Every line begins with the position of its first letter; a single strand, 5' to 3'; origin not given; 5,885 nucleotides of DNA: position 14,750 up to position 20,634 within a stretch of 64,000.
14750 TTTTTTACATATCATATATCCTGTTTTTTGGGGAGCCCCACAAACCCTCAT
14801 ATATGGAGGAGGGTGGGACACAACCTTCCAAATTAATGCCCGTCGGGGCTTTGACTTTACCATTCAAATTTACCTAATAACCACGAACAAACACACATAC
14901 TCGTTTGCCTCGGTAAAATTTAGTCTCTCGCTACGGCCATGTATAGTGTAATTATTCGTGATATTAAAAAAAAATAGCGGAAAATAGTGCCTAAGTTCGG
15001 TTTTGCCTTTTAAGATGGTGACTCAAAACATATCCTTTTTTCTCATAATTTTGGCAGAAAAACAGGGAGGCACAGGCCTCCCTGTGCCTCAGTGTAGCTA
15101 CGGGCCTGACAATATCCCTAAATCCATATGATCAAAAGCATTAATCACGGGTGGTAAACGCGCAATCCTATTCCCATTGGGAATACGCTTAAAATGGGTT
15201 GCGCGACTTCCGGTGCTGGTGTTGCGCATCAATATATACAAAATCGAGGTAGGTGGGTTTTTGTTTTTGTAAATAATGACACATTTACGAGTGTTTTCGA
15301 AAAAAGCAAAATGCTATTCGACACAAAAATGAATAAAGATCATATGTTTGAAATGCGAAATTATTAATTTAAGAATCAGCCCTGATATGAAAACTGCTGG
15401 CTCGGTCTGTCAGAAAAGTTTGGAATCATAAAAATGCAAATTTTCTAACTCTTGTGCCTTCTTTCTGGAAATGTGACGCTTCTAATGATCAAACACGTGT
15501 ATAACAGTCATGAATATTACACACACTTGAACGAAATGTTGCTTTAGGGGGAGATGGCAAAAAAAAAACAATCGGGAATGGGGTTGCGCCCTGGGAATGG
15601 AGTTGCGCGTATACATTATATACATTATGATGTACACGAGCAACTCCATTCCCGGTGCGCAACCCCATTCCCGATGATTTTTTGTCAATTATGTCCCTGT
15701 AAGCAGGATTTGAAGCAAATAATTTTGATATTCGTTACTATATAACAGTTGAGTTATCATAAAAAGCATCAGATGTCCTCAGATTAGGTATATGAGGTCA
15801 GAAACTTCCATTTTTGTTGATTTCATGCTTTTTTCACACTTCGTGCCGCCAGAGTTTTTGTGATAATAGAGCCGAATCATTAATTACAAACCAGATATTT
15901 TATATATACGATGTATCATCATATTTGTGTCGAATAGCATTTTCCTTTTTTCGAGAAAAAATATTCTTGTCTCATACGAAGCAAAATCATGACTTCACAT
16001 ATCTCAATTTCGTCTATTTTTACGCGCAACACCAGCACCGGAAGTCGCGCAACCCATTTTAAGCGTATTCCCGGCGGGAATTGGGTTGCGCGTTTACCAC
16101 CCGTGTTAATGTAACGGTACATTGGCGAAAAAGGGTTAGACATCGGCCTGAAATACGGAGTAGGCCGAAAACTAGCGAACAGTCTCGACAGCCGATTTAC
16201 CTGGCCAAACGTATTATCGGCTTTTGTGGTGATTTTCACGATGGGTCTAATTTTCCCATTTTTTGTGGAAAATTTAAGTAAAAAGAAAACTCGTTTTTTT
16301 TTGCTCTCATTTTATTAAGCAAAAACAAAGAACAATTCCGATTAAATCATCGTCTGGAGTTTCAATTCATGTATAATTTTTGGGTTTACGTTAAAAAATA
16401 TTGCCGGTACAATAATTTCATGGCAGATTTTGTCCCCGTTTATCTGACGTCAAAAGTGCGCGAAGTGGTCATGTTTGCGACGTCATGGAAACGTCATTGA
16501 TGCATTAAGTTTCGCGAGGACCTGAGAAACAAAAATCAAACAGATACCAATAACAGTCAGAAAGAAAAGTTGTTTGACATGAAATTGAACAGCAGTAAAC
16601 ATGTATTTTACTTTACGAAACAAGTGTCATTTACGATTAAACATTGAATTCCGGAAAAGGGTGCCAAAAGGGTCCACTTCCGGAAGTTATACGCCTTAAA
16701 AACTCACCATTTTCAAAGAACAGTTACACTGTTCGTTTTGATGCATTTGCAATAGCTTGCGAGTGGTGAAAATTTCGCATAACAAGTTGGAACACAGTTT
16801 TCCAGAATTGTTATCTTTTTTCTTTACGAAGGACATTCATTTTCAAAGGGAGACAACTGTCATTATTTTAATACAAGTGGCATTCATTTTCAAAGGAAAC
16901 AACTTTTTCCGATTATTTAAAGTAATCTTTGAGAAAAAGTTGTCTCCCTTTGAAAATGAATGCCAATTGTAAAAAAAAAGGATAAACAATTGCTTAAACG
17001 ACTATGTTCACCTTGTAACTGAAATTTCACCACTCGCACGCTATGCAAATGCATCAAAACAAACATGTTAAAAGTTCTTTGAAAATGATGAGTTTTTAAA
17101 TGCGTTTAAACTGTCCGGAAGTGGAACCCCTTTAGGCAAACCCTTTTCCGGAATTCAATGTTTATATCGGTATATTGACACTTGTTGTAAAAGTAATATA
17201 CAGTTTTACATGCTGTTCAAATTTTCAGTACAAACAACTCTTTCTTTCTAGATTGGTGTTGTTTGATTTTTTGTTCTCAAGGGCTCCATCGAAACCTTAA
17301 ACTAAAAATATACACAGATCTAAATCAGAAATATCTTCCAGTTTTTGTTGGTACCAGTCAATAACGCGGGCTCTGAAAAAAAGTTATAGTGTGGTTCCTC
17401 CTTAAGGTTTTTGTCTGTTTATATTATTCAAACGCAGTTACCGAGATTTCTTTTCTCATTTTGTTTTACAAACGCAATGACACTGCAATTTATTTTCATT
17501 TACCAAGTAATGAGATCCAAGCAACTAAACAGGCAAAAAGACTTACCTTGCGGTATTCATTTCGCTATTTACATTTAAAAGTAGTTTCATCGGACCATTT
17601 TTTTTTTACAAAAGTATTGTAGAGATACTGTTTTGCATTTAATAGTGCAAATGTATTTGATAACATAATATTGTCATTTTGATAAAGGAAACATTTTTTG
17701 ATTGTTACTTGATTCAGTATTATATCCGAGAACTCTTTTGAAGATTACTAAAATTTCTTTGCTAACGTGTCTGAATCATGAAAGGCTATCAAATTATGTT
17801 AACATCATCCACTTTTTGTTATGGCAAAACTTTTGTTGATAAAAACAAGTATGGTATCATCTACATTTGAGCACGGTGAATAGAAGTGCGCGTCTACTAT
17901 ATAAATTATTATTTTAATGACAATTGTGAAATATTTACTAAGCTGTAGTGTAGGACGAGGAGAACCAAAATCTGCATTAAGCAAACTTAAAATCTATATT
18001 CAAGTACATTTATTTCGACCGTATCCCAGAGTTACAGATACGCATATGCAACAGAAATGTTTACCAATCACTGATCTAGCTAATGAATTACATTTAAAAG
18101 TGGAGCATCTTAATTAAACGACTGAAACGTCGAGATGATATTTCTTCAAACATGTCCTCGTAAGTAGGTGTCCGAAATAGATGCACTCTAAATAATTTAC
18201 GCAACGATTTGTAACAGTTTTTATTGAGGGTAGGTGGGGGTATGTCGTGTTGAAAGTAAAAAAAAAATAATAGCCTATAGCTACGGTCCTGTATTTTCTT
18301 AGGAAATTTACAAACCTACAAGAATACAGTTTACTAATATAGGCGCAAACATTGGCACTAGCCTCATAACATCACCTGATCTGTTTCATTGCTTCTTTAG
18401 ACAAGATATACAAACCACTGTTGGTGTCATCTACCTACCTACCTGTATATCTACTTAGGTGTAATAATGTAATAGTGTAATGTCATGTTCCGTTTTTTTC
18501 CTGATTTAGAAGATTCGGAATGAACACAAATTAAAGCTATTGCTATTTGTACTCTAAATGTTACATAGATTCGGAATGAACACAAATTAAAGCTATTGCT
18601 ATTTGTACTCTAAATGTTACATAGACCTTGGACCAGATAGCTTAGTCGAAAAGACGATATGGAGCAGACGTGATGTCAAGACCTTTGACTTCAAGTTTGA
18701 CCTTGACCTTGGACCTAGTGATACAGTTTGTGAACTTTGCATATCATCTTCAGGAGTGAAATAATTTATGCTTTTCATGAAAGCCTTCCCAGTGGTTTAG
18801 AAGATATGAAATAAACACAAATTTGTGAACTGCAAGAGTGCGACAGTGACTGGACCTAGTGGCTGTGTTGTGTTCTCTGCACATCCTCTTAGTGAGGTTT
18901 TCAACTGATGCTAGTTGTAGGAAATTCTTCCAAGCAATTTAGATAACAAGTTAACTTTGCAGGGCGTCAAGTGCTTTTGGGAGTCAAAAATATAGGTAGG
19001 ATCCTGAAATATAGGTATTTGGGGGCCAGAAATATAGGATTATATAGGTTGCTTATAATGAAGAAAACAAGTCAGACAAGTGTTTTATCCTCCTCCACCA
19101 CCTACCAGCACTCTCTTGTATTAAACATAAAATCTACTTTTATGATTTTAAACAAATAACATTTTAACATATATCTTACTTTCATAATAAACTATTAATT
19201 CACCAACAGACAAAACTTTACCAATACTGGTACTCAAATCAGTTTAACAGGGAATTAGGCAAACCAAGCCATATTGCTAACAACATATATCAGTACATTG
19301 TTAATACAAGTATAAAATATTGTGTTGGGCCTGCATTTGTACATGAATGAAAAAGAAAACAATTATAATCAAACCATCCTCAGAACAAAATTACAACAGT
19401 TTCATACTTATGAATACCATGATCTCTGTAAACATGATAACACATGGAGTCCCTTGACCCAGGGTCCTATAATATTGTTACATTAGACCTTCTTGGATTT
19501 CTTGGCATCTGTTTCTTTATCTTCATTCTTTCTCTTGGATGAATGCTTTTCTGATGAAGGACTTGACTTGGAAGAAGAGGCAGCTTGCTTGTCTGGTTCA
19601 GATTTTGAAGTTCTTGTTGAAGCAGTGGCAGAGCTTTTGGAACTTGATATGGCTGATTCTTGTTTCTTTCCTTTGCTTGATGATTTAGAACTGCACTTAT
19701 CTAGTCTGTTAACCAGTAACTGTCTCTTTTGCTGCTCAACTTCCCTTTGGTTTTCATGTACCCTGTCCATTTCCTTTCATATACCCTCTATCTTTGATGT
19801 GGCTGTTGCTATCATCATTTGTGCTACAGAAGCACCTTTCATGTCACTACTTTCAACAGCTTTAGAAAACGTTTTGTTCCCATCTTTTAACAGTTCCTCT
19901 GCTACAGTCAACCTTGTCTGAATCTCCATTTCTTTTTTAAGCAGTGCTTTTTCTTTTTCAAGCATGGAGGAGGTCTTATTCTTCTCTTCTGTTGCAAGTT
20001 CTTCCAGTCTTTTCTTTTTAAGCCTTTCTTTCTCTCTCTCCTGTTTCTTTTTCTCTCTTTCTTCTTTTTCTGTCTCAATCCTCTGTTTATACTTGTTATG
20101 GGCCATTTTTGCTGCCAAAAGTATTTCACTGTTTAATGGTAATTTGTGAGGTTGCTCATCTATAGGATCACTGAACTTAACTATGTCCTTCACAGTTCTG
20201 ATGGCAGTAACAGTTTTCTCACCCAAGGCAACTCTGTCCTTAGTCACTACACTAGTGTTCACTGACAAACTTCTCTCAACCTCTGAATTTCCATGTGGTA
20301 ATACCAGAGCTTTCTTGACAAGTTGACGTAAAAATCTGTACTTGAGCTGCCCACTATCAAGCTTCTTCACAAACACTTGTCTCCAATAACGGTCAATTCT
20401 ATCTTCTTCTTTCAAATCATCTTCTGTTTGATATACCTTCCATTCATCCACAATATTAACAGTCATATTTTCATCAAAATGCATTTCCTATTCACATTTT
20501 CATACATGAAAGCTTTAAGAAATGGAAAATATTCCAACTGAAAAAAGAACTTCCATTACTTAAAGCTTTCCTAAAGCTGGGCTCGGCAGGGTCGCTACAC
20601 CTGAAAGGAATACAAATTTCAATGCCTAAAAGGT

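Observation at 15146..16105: Long-TIR element with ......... termini and a perfect 5-bp TSD (Transib-like)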

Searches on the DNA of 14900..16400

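Call 39: search_rna_families(source=window, start=14900, end=16400, threshold=evalue, max_evalue=1)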
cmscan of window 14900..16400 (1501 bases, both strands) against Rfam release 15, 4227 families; matches with E-value up to 1: 13.
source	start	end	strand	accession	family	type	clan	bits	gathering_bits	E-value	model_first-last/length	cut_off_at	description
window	15568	15678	-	RF04261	MIR1861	Gene; miRNA;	-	42.7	88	1.5e-07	1-110/110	no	MIR1861 microRNA precursor family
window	15557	15689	-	RF04210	MIR8643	Gene; miRNA;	-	42.2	135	6.9e-07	1-150/150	no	MIR8643 microRNA precursor family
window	15571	15675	-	RF00891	mir-671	Gene; miRNA;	-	33.1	65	0.0021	1-84/84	no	mir-671 microRNA precursor family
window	15578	15668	+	RF03348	mir-667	Gene; miRNA;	-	27.9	70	0.013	1-92/92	no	mir-667 microRNA precursor family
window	15573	15672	+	RF00730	mir-277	Gene; miRNA;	-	27.2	43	0.00076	1-90/90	no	mir-277 microRNA precursor family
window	15583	15663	-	RF04082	mir-54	Gene; miRNA;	-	25.9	70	0.02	1-88/88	no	mir-54 microRNA precursor family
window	15574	15673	-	RF00730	mir-277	Gene; miRNA;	-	25.7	43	0.0021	1-90/90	no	mir-277 microRNA precursor family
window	15581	15666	+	RF04280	mir-890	Gene; miRNA;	CL00136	25.4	56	0.0079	1-74/74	no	mir-890 microRNA precursor family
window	15586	15660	-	RF04294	mir-3578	Gene; miRNA;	CL00149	24.4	78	0.096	1-82/82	no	mir-3578 microRNA precursor family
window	15592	15654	+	RF04052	mir-466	Gene; miRNA;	-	23.5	85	0.12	1-80/80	no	mir-466 microRNA precursor family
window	15579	15667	-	RF04052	mir-466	Gene; miRNA;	-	21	85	0.56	1-80/80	no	mir-466 microRNA precursor family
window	15588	15655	-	RF03742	mir-2162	Gene; miRNA;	-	20.8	65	0.44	1-76/76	no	mir-2162 microRNA precursor family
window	15573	15674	+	RF00943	MIR824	Gene; miRNA;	-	18.6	100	0.4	1-654/654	no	MIR824 microRNA precursor family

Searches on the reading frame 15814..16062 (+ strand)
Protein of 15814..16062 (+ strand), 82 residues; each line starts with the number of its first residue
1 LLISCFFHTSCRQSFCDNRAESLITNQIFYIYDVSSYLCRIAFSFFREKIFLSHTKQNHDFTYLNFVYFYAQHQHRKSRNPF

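Call 15: find_encoding_contigs(protein=window:15814-16062:+, flank=10000, max_places=10)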
Protein window:15814-16062:+ (82 aa): no gene with exactly this product is on record in the collection.

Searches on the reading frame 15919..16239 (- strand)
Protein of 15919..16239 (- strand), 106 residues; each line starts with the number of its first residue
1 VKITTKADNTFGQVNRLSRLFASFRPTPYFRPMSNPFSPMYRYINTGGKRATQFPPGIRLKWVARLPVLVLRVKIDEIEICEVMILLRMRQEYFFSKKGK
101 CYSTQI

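Call 14: find_encoding_contigs(protein=window:15919-16239:-, flank=10000, max_places=10)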
Protein window:15919-16239:- (106 aa): no gene with exactly this product is on record in the collection.

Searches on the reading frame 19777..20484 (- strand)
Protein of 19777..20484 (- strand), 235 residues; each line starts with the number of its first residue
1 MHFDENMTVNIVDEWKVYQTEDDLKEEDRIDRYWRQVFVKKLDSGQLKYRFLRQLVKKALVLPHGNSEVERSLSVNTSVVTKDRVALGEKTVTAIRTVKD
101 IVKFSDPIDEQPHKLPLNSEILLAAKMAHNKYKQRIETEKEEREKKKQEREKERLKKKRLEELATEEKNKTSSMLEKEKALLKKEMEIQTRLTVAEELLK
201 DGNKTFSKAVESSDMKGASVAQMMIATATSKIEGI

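Call 17: search_protein_families(library=pfam, proteins=[window:19777-20484:-], max_evalue=0.01)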
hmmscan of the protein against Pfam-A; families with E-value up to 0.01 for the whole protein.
window:19777-20484:- (235 aa): 0 families

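Call 46: search_protein_families(library=pfam, max_evalue=10, proteins=[window:19777-20484:-])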
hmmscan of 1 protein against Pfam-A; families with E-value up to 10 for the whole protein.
window:19777-20484:- (235 aa): 4 families
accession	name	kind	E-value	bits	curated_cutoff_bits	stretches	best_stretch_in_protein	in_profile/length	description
PF05699.19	Dimer_Tnp_hAT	-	0.12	12.6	21.4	1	39-98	21-80/84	hAT family C-terminal dimerisation region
PF08597.15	eIF3_subunit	-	0.23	11.8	28.9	1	129-216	57-142/250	Translation initiation factor eIF3 subunit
PF22770.2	POP1_C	-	3.1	8.4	24.3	1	124-171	57-105/174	POP1 C-terminal domain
PF11744.14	ALMT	-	6.1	6.1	20.6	1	107-226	338-455/471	Aluminium activated malate transporter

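Call 65: find_homologous_proteins(query=window:19777-20484:-, max_evalue=0.00001)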
Query window:19777-20484:- (235 aa): 19 proteins with E <= 0.00001 among 1400 candidates.
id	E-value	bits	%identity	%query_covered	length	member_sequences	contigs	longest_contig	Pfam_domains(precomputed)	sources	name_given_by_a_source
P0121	4.8e-126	436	94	97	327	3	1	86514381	-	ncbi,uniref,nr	ncbi:titin homolog [Mercenaria mercenaria]|uniref:titin homolog n=1 Tax=Mercenaria mercenaria TaxID=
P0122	1.9e-78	281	92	71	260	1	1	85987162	-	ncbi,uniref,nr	ncbi:luc7-like protein 3 [Mercenaria mercenaria]|uniref:luc7-like protein 3 n=1 Tax=Mercenaria merce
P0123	2.4e-69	251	73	74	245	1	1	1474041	-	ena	-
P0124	9.2e-56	207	54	83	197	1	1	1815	-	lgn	-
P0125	1.5e-53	200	46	98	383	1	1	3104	-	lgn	-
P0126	6.4e-51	191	54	79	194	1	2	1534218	-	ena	-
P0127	1.8e-47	180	51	64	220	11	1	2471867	-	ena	-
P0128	7.0e-42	162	59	69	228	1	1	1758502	-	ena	-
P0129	6.1e-40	155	57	71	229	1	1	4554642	-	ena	-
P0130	1.7e-36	144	56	49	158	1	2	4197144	-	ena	-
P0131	6.2e-34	136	55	55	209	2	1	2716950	-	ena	-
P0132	2.4e-33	134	49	62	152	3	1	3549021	-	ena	-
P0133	4.4e-33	133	52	62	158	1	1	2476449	-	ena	-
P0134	9.2e-33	132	55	50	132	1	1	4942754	-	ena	-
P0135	1.6e-30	125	42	82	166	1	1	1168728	-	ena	-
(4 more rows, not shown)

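Call 66: find_encoding_contigs(protein=P0121, flank=10000, max_places=10)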
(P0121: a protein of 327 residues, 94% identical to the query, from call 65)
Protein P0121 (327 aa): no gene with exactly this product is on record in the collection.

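Call 67: find_encoding_contigs(protein=P0122, flank=10000, max_places=10)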
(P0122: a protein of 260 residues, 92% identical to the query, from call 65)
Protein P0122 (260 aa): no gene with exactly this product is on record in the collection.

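Call 71: find_encoding_contigs(protein=P0123, flank=10000, max_places=10)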
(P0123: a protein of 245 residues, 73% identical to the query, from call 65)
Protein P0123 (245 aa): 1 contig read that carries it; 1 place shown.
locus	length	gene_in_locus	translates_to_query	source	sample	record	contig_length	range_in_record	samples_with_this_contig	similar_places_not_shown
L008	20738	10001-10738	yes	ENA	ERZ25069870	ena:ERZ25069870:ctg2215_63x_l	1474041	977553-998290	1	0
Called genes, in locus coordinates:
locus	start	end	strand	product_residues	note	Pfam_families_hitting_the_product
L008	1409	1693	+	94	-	-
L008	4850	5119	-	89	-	-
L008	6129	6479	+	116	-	-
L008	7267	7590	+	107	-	-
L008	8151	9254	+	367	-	-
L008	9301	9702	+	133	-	-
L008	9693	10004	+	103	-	-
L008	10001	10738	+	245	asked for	-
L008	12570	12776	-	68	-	-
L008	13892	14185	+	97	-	-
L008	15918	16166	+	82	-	-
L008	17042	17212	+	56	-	-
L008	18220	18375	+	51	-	-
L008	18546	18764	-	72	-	-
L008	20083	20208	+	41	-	-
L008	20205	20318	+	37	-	-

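Call 75: search_protein_families(library=pfam, max_evalue=0.001, proteins=[L008:8151-9254:+, L008:9301-9702:+, L008:9693-10004:+, L008:10001-10738:+, L008:6129-6479:+, L008:7267-7590:+])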
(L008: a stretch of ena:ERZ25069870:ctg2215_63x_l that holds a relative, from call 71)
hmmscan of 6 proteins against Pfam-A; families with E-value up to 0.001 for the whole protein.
L008:8151-9254:+ (367 aa): 0 families

L008:9301-9702:+ (133 aa): 0 families

L008:9693-10004:+ (103 aa): 0 families

L008:10001-10738:+ (245 aa): 0 families

L008:6129-6479:+ (116 aa): 0 families

L008:7267-7590:+ (107 aa): 0 families

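Call 76: search_solved_structures(query=L008:8151-9254:+, max_evalue=1)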
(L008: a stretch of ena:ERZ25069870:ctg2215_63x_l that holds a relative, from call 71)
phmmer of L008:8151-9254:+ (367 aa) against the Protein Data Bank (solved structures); distinct sequences matched with E-value up to 1: 1.
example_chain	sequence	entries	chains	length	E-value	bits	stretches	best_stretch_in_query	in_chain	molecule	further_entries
9olf_C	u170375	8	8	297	0.6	12.8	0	152-195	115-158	Translational activator of cytochrome c oxidase 1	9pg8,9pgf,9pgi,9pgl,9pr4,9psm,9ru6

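Call 78: list_cluster_members(proteins=[P0121, P0122])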
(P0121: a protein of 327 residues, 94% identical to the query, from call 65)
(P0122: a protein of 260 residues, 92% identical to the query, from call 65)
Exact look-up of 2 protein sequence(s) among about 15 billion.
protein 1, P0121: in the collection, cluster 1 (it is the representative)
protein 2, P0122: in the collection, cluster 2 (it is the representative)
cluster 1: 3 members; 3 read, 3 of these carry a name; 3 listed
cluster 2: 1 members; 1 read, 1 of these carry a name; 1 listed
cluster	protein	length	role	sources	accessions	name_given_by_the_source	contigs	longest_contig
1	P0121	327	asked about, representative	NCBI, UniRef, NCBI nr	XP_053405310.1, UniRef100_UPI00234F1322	titin homolog [Mercenaria mercenaria] | titin homolog n=1 Tax=Mercenaria mercenaria TaxID=6596 RepID=UPI00234F1322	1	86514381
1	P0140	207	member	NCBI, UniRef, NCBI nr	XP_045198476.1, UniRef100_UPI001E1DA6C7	DNA ligase 1-like [Mercenaria mercenaria] | DNA ligase 1-like n=1 Tax=Mercenaria mercenaria TaxID=6596 RepID=UPI001E1DA6C7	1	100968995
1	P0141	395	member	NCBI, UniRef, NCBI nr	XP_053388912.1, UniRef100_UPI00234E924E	DNA ligase 1-like [Mercenaria mercenaria] | DNA ligase 1-like n=1 Tax=Mercenaria mercenaria TaxID=6596 RepID=UPI00234E924E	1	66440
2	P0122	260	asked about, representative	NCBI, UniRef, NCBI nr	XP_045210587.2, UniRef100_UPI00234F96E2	luc7-like protein 3 [Mercenaria mercenaria] | luc7-like protein 3 n=1 Tax=Mercenaria mercenaria TaxID=6596 RepID=UPI00234F96E2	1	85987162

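Call 79: find_encoding_contigs(protein=P0141, flank=10000, max_places=10)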
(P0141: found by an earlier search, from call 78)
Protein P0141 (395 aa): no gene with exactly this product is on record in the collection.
